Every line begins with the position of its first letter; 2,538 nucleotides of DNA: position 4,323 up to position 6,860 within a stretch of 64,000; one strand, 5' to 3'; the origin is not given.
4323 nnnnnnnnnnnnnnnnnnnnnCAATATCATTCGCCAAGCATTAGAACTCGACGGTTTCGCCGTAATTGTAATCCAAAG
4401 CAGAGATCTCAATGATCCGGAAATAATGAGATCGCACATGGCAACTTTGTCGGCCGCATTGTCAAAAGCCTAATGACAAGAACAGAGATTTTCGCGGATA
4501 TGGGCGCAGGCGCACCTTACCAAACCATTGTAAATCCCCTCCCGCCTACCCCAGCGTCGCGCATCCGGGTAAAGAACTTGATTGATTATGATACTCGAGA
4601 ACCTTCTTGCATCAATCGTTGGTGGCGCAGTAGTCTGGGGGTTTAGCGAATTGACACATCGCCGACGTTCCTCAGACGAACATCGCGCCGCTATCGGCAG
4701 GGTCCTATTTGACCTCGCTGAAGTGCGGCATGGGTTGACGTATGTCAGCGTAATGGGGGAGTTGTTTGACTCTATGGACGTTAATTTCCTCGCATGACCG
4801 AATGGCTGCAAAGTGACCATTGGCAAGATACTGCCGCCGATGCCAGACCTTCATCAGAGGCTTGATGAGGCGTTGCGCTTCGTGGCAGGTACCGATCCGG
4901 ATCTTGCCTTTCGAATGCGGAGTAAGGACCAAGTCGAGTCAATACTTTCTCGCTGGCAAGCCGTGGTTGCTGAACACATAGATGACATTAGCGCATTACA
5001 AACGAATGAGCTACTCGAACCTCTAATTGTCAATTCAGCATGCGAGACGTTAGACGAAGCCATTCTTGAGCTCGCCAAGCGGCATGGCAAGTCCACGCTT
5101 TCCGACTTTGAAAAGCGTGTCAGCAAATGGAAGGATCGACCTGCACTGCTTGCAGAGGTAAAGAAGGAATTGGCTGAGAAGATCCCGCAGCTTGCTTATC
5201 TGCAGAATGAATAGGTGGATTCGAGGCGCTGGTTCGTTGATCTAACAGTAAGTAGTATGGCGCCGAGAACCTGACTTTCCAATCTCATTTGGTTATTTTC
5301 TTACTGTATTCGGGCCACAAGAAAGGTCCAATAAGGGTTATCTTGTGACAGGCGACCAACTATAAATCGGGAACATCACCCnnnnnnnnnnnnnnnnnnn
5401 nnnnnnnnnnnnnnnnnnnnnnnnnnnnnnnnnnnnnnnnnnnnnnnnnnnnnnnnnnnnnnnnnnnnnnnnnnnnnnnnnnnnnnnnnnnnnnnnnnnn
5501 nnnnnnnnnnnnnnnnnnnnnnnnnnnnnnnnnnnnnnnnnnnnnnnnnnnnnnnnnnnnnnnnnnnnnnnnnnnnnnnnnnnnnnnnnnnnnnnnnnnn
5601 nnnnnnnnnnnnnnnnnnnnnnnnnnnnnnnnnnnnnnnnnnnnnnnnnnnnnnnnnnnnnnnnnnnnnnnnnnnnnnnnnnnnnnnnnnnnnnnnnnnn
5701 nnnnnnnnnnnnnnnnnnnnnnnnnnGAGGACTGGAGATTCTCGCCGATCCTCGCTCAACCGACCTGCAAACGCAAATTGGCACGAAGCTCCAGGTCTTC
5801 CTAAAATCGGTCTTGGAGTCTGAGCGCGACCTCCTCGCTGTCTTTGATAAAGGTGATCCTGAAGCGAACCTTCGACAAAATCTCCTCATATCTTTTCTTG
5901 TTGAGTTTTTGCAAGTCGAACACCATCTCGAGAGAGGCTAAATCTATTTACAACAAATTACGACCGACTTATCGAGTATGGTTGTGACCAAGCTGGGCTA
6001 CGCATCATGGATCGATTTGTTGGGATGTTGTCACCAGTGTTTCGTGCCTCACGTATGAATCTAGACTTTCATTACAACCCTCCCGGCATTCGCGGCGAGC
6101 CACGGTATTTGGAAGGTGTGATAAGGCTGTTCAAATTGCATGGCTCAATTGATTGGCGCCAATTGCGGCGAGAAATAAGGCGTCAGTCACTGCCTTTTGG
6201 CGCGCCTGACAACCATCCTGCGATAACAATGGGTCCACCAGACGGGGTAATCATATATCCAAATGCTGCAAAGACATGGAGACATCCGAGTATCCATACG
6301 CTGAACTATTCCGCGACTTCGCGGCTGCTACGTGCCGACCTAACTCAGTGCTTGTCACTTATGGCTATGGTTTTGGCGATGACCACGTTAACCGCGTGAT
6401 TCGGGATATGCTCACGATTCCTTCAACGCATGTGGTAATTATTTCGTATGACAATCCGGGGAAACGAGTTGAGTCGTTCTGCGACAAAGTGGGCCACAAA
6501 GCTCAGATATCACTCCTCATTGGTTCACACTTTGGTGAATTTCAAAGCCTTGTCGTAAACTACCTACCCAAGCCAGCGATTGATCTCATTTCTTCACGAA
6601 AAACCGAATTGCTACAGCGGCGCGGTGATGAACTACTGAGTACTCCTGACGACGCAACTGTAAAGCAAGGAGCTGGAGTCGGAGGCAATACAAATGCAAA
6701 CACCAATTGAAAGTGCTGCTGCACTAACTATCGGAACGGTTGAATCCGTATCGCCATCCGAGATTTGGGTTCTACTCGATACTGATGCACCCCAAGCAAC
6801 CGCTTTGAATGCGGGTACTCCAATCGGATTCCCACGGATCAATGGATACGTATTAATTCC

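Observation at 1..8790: Defence island: SIR2-HerA pair next to a DEAH helicase with Zn-ribbon inserts and a DUF1998-like Cys-rich module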

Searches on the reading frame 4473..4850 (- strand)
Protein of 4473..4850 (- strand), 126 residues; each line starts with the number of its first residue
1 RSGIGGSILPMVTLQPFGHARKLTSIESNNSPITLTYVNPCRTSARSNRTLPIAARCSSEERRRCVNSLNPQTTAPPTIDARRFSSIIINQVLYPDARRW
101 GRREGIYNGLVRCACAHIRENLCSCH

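Call 24: search_protein_families(library=pfam, proteins=[window:4473-4850:-], max_evalue=0.01)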
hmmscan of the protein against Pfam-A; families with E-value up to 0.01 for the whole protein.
window:4473-4850:- (126 aa): 0 families

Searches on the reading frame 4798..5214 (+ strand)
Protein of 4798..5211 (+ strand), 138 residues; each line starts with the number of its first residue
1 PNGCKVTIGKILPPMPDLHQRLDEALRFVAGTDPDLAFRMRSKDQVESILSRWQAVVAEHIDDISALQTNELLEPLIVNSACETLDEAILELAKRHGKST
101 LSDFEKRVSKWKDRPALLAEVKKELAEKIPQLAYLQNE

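Call 4: search_protein_families(library=pfam, proteins=[window:4813-5214:+], max_evalue=0.01)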
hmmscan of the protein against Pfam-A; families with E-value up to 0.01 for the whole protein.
window:4813-5214:+ (133 aa): 0 families

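Call 6: search_protein_families(library=padloc, proteins=[window:4813-5214:+], max_evalue=0.01)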
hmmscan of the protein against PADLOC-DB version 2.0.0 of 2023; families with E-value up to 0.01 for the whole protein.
window:4813-5214:+ (133 aa): 1 family
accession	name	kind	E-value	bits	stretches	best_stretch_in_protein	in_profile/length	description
PDLC03433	REase_II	-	0.0062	14.1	1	35-130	41-135/272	Type II restriction enzyme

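Call 50: search_protein_representatives(protein=window:4798-5211:+)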
Query: 138 residues. Proteins with E-value up to 0.001 (for the whole library): 88; up to 1e-10: 4; up to 1e-30: 1. The best 88 are listed.
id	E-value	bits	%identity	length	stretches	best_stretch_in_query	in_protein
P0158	2.8e-42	160.1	61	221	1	9-135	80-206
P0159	4.6e-13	65.6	40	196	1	9-125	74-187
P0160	9.5e-13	64.6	40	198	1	7-117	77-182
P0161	1.1e-12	64.4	37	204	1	8-127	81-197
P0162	2.1e-10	57.0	34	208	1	5-120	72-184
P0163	2.4e-09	53.6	34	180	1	7-109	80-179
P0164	2.9e-09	53.3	38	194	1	8-102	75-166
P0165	5.1e-09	52.5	30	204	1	7-117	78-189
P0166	6.0e-09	52.3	36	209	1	9-126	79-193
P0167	2.6e-08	50.2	30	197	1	4-117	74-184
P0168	3.5e-08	49.8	35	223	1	9-113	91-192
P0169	7.0e-08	48.8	31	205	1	9-127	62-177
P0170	7.6e-08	48.7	33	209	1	7-120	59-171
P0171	9.0e-08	48.5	39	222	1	12-110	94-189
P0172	9.1e-08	48.4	33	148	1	9-116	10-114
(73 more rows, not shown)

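Call 53: search_protein_families(library=padloc, proteins=[P0158, P0159, P0161], max_evalue=1)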
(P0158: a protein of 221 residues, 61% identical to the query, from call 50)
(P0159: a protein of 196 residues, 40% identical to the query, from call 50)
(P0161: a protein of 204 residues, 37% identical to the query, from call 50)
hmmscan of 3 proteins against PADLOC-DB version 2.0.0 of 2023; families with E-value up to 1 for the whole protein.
P0158 (221 aa): 1 family
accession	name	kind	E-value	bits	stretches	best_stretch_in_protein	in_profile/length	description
PDLC03914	NsnC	-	0.035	11.5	1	106-200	9-99/314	-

P0159 (196 aa): 0 families

P0161 (204 aa): 1 family
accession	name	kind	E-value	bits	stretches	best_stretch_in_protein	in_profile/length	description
PDLC03602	REase_MTase_IIG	-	0.023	11.3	1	102-166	118-182/637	Type IIG restriction enzyme-methyltransferase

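Call 54: find_encoding_contigs(protein=P0158, flank=8000, max_places=4)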
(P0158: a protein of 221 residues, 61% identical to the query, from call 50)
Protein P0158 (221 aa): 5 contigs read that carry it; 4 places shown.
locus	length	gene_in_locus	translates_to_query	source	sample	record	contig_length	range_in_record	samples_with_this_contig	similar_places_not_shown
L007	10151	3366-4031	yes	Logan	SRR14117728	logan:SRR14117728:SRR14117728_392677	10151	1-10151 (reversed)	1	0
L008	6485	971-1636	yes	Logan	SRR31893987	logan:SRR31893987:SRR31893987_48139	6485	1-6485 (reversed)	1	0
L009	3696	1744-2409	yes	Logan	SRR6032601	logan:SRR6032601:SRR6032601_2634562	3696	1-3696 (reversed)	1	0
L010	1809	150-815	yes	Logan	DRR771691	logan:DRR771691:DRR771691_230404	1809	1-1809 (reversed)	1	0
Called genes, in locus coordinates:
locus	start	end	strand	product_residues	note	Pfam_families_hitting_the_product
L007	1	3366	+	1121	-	?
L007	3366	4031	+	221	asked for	-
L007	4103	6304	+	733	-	PF28527:DUF8425, PF01695:IstB_IS21 (faint), PF20720:nSTAND3 (weak), PF00004:AAA (weak), PF07728:AAA_5, PF28529:McrB_lid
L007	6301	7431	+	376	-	PF10117:McrBC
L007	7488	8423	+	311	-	PF04313:HSDR_N (faint), PF13588:HSDR_N_2 (weak)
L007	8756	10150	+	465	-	?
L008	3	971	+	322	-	?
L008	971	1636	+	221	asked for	-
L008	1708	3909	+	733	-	PF28527:DUF8425, PF01695:IstB_IS21 (faint), PF20720:nSTAND3 (weak), PF00004:AAA (weak), PF07728:AAA_5, PF28529:McrB_lid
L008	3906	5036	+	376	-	PF10117:McrBC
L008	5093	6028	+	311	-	PF04313:HSDR_N (faint), PF13588:HSDR_N_2 (weak)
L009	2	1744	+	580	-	?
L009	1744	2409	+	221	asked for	-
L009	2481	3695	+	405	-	?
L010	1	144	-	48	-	?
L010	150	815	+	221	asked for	-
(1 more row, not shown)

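Call 56: search_protein_families(library=pfam, proteins=[L007:1-3366:+, P0158, P0161, L007:8756-10150:+], max_evalue=0.01)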
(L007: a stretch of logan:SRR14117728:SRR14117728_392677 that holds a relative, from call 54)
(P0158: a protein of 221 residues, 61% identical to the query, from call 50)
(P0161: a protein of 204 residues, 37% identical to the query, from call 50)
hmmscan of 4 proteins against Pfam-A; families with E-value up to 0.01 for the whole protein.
L007:1-3366:+ (1121 aa): 4 families
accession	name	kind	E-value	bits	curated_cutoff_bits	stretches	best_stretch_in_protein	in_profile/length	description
PF07669.17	Eco57I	-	1.3e-19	71.3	25.3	2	348-596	2-94/171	Eco57I restriction-modification methylase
PF02384.22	N6_Mtase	-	5.4e-12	46.1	20.4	1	242-371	7-102/311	N-6 DNA Methylase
PF20473.4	MmeI_Mtase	-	5.8e-07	29.4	27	1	293-369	16-85/259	MmeI, DNA-methyltransferase domain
PF01170.24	UPF0020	-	5.7e-05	23.3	22.3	1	300-364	32-94/197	RMKL-like, methyltransferase domain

P0158 (221 aa): 0 families

P0161 (204 aa): 0 families

L007:8756-10150:+ (465 aa): 0 families

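Call 57: search_protein_families(library=padloc, proteins=[L007:1-3366:+, L007:4103-6304:+, L007:6301-7431:+, L007:7488-8423:+], max_evalue=0.001)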
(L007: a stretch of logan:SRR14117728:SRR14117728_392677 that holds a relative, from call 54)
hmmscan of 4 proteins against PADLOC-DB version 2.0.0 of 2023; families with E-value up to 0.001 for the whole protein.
L007:1-3366:+ (1121 aa): 53 families (the best 25 are shown)
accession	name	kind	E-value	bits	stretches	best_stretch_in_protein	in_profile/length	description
PDLC02643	DrmMI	-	7.6e-64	214.2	2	249-583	544-879/1347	DrmMI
PDLC03613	REase_MTase_IIG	-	3.3e-49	165.5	3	535-935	723-1085/1250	Type IIG restriction enzyme-methyltransferase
PDLC02638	DrmMI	-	7.6e-43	144.8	2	249-584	543-883/935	DrmMI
PDLC03622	REase_MTase_IIG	-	2.3e-40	135.9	3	621-985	932-1290/1524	Type IIG restriction enzyme-methyltransferase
PDLC03620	REase_MTase_IIG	-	1.3e-35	120.4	3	570-1063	852-1352/1378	Type IIG restriction enzyme-methyltransferase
PDLC02645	DrmMI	-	4.1e-33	112.6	2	250-395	539-715/772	DrmMI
PDLC03611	REase_MTase_IIG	-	2.1e-31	106.3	2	245-398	503-659/1532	Type IIG restriction enzyme-methyltransferase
PDLC03618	REase_MTase_IIG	-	6.6e-31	104.5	2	250-392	539-712/1429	Type IIG restriction enzyme-methyltransferase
PDLC03614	REase_MTase_IIG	-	4.1e-27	92.2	3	244-393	513-681/1584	Type IIG restriction enzyme-methyltransferase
PDLC02644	DrmMI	-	5.1e-26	88.9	1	249-392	54-228/988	DrmMI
PDLC02639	DrmMI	-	3.2e-25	86.6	1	258-393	248-387/803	DrmMI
PDLC02646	DrmMI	-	1.6e-21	74.2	1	313-394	19-99/792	DrmMI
PDLC03604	REase_MTase_IIG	-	2e-20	70.5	1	215-398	315-509/1011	Type IIG restriction enzyme-methyltransferase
PDLC03629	REase_MTase_IIG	-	1.1e-19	67.8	1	256-393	377-536/1182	Type IIG restriction enzyme-methyltransferase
PDLC03609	REase_MTase_IIG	-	1.7e-16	57.2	1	295-392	434-533/1066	Type IIG restriction enzyme-methyltransferase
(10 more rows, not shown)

L007:4103-6304:+ (733 aa): 6 families
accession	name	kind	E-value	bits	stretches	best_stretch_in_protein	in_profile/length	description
PDLC03547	REase_II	-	1.5e-14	51.5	1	462-634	258-447/585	Type II restriction enzyme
PDLC03448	REase_II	-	1.6e-10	37.8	1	527-629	601-720/857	Type II restriction enzyme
PDLC04547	PDC-M26A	-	2.6e-06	24.3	1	449-580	313-437/724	-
PDLC03920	MkoA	-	4.4e-06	23.3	1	442-501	608-664/1112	-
PDLC00125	GajB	-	1.2e-05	22.3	1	456-514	6-63/669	UrvD helicase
PDLC04140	mad8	-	0.00024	18.7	0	466-507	25-66/314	mads_8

L007:6301-7431:+ (376 aa): 0 families

L007:7488-8423:+ (311 aa): 3 families
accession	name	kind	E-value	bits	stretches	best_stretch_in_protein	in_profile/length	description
PDLC04706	PDC-M54B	-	5.9e-06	23.2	1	20-89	38-111/475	-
PDLC03604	REase_MTase_IIG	-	6e-05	19.2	1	19-120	25-140/1011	Type IIG restriction enzyme-methyltransferase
PDLC03317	MTase_II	-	0.00029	17.3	1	73-126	60-113/831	Type II methyltransferase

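Call 98: find_encoding_contigs(protein=P0161, flank=7000, max_places=3)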
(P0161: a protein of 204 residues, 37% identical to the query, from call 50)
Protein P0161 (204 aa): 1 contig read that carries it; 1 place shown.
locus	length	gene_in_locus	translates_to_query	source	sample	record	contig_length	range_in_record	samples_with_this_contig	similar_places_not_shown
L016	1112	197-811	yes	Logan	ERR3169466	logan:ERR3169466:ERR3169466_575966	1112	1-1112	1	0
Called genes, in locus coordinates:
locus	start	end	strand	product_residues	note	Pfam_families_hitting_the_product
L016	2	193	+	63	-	?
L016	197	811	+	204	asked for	-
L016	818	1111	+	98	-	?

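Call 99: find_encoding_contigs(protein=P0159, flank=7000, max_places=3)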
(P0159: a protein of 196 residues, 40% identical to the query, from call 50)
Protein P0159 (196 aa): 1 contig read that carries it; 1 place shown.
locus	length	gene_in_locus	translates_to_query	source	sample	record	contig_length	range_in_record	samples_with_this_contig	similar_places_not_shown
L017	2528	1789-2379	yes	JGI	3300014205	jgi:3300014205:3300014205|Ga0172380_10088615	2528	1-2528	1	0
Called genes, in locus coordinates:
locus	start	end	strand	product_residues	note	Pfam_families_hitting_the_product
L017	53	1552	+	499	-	-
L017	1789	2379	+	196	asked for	-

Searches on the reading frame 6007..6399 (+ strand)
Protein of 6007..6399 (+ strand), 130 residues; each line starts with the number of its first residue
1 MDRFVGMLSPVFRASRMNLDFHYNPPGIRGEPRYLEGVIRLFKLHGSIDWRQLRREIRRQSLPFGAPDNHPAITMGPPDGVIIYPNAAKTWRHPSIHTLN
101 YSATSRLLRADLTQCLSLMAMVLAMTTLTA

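Call 5: search_protein_families(library=pfam, proteins=[window:6007-6399:+], max_evalue=0.01)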
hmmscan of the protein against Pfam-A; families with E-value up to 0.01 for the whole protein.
window:6007-6399:+ (130 aa): 0 families

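Call 6: search_protein_families(library=padloc, proteins=[window:6007-6399:+], max_evalue=0.01)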
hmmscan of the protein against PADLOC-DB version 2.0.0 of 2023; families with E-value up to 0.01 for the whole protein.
window:6007-6399:+ (130 aa): 9 families
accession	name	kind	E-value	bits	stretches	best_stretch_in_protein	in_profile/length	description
PDLC04079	SIR2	-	1.5e-40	137.1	1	1-90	209-298/430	-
PDLC04075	SIR2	-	7.8e-07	26.2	1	31-89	241-288/414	-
PDLC04084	SIR2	-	3.7e-06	24.5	1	4-90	206-285/414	-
PDLC02186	SIR2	-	8.9e-06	23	1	3-90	189-278/412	-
PDLC04093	SIR2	-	0.00034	17.7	1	2-59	176-227/395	-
PDLC02414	Aga_SIR2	-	0.00053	17.4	1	36-56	160-180/313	-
PDLC04085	SIR2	-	0.00055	16.9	1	2-59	224-281/463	-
PDLC04076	SIR2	-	0.00057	17.2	1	4-89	190-274/406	-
PDLC02408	Aga_SIR2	-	0.0028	14.8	1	39-54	192-207/343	Class II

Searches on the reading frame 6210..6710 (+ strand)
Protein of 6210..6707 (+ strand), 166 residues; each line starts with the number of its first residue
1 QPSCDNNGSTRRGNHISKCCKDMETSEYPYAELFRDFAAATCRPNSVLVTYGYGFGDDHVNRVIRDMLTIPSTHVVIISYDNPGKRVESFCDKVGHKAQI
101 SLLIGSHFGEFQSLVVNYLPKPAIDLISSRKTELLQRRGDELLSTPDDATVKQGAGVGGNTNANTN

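Call 5: search_protein_families(library=pfam, proteins=[window:6276-6710:+], max_evalue=0.01)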
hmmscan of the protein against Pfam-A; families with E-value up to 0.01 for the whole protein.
window:6276-6710:+ (144 aa): 1 family
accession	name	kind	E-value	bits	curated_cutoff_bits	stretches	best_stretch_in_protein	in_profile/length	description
PF13289.12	SIR2_2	-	0.00042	20.9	24.5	1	9-64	70-128/141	SIR2-like domain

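Call 6: search_protein_families(library=padloc, proteins=[window:6276-6710:+], max_evalue=0.01)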
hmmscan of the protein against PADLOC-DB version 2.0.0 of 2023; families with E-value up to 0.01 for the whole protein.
window:6276-6710:+ (144 aa): 20 families
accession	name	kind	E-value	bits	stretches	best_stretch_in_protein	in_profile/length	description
PDLC04079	SIR2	-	4e-59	198.3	1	1-118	299-415/430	-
PDLC04084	SIR2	-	2.5e-19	67.8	1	3-100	288-389/414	-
PDLC02186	SIR2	-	6.5e-17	59.7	1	1-103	279-388/412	-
PDLC04090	SIR2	-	6.7e-16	56.5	1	7-66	300-359/426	-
PDLC04076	SIR2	-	3.3e-15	54.2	1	2-103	277-383/406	-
PDLC04085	SIR2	-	1e-12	45.7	1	3-59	326-382/463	-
PDLC04093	SIR2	-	2.1e-08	31.5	1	6-64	252-311/395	-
PDLC04088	SIR2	-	8.3e-08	29.7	1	3-63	270-331/390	-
PDLC04080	SIR2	-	5.7e-07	27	1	8-81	252-323/347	-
PDLC02414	Aga_SIR2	-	7e-07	26.9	1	7-63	208-264/313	-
PDLC04094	SIR2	-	7.5e-07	26.7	1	3-58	240-296/399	-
PDLC04089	SIR2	-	2.5e-06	25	1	8-63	217-272/336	-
PDLC04075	SIR2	-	3.1e-06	24.2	1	5-73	294-362/414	-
PDLC04081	SIR2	-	3.4e-05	21.2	1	1-41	240-280/345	-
PDLC02408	Aga_SIR2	-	7.7e-05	19.9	1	8-57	238-287/343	Class II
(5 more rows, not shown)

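Call 27: search_solved_structures(query=window:6210-6707:+, max_evalue=0.001)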
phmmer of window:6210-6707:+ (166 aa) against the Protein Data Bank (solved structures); distinct sequences matched with E-value up to 0.001: 2.
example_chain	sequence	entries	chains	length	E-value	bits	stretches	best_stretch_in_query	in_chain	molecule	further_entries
8j4u_A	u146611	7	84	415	6.1e-09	39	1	12-82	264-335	SIR2-like domain-containing protein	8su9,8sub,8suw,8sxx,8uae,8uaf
8yhx_G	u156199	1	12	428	3.9e-08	36.4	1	20-94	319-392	SIR2 family protein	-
